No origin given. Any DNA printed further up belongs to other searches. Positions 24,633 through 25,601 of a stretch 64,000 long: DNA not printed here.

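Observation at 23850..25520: Low-GC islet: XRE regulator divergent from a zinc-ribbon protein and an overlapping two-TM coiled-coil protein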

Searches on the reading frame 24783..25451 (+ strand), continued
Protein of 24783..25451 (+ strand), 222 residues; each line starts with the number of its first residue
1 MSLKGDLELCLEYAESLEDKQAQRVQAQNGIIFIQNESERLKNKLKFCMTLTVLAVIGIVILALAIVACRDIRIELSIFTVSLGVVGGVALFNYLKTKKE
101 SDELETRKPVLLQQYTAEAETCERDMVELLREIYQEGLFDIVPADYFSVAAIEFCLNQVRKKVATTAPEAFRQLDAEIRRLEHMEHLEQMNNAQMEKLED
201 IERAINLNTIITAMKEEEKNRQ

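Call 77: search_solved_structures(query=A3, max_evalue=1)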
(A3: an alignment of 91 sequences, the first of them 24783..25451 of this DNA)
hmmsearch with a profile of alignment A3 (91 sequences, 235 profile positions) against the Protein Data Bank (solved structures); distinct sequences matched with E-value up to 1: 67 (the best 60 are shown).
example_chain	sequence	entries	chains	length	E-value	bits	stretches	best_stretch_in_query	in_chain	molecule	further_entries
8zmg_A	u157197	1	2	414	1.4e-05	27.9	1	8-111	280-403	5-hydroxytryptamine receptor 2A,Soluble cytochrome b562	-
9iqr_B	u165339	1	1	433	0.00017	24.3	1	6-137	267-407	Alpha-2A adrenergic receptor,Soluble cytochrome b562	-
9wij_A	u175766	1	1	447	0.00043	23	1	60-136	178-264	G-protein coupled receptor 84,Soluble cytochrome b562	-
6a93_A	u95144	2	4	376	0.0013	21.5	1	8-104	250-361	5-hydroxytryptamine receptor 2A,Soluble cytochrome b562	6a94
7vod_A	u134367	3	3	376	0.0023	20.6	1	8-82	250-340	5-hydroxytryptamine receptor 2A,Soluble cytochrome b562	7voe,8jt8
7wc4_A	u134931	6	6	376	0.0026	20.5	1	8-82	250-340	5-hydroxytryptamine receptor 2A,5-hydroxytryptamine receptor 2A,5-hydroxytryptamine recept | 5-hydroxytryptamine receptor 2A | 5-hydroxytryptamine receptor 2A,S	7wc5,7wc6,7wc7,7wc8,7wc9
9iqv_B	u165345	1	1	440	0.0034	20.1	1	8-138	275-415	Alpha-1A adrenergic receptor,Soluble cytochrome b562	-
8qag_A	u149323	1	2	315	0.0043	19.8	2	23-132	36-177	sc-CC-6-95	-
6kux_A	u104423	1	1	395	0.0048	19.6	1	6-75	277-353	alpha2A adrenergic receptor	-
8qox_B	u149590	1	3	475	0.0054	19.5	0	14-72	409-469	Conserved membrane protein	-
6kuy_A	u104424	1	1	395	0.0068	19.1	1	6-75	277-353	Alpha2A adrenergic receptor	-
6w6l_6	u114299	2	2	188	0.0084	18.8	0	31-75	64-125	Calcium load-activated calcium channel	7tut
8q3v_G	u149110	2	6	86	0.0098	18.6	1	2-75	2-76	Tetrahydromethanopterin S-methyltransferase subunit G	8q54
8yq5_E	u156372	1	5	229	0.012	18.3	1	31-113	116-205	de novo designed ion channel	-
9vqo_A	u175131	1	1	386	0.018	17.7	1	6-75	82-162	Odorant receptor 67d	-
6ezv_X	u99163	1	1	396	0.082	15.6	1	12-126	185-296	Non-hemolytic enterotoxin lytic component L1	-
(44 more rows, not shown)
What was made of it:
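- On ClyA-family alpha-pore-forming toxins: HMM against PDB gives E 0.06-0.08 (call 77).
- PDB profile search: MakA E 0.06, Nhe L1 E 0.08 (call 77).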

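Call 82: find_encoding_contigs(protein=P0128, flank=5000, max_places=4)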
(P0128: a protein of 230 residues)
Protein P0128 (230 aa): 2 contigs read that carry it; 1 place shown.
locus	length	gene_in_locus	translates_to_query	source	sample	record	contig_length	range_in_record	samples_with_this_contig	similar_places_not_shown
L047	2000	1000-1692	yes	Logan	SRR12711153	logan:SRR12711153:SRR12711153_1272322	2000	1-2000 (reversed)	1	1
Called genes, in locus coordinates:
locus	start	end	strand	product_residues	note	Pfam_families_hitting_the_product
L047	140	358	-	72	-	PF12844:HTH_19, PF01381:HTH_3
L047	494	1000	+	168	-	-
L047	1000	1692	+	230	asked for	-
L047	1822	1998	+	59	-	?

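Call 84: search_protein_families(library=padloc, alignment_id=A3, max_evalue=0.01)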
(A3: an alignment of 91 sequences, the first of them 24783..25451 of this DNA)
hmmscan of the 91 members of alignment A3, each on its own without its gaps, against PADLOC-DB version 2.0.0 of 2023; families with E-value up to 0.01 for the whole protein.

A. member 1, window:24783-25451:+ (222 aa): 0 families

B. families by the number of members that match (of 91 scanned): 31 families (the first 25 are shown)
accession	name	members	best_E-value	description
PDLC03841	LeoBC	8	1e-05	-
PDLC03859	LmuB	5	4.3e-06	-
PDLC02354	AbiZ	1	6.6e-05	AbiZ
PDLC03839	LeoA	1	0.00019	-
PDLC03819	RTasSLATT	1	0.00023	DRT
PDLC03001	gop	1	0.00026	-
PDLC03865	LmuB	1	0.00054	-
PDLC03153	Specificity_I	1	0.00084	Type I specificity subunit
PDLC00706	Effector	1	0.0011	2TM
PDLC00601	ZorA1|ZorA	1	0.0016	MotA/ExbB/TolQ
PDLC00503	JetC1|JetC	1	0.0016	DUF3584 domain; MukB-like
PDLC00717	Effector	1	0.0019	4TM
PDLC00721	Effector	1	0.0019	4TM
PDLC03842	LeoB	1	0.0022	-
PDLC02978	2TM-TIR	1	0.0025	-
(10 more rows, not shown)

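Call 85: search_protein_families(library=phrogs, alignment_id=A3, max_evalue=0.001)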
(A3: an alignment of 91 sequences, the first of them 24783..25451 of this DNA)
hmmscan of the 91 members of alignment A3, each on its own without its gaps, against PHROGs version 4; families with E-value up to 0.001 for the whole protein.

A. member 1, window:24783-25451:+ (222 aa): 0 families

B. families by the number of members that match (of 91 scanned): 13 families
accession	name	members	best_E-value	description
phrog_2546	-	10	9.8e-08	-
phrog_77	-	2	1.1e-05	SbcC-like subunit of palindrome specific endonuclease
phrog_16989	-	1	6.9e-06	membrane protein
phrog_1350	-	1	3.9e-05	holin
phrog_19067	-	1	9.9e-05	-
phrog_5218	-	1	0.00011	-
phrog_9700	-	1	0.00023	-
phrog_4852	-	1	0.00031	-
phrog_30329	-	1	0.0004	-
phrog_736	-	1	0.0004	-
phrog_6586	-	1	0.0005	-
phrog_3996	-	1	0.00061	membrane protein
phrog_2990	-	1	0.00062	-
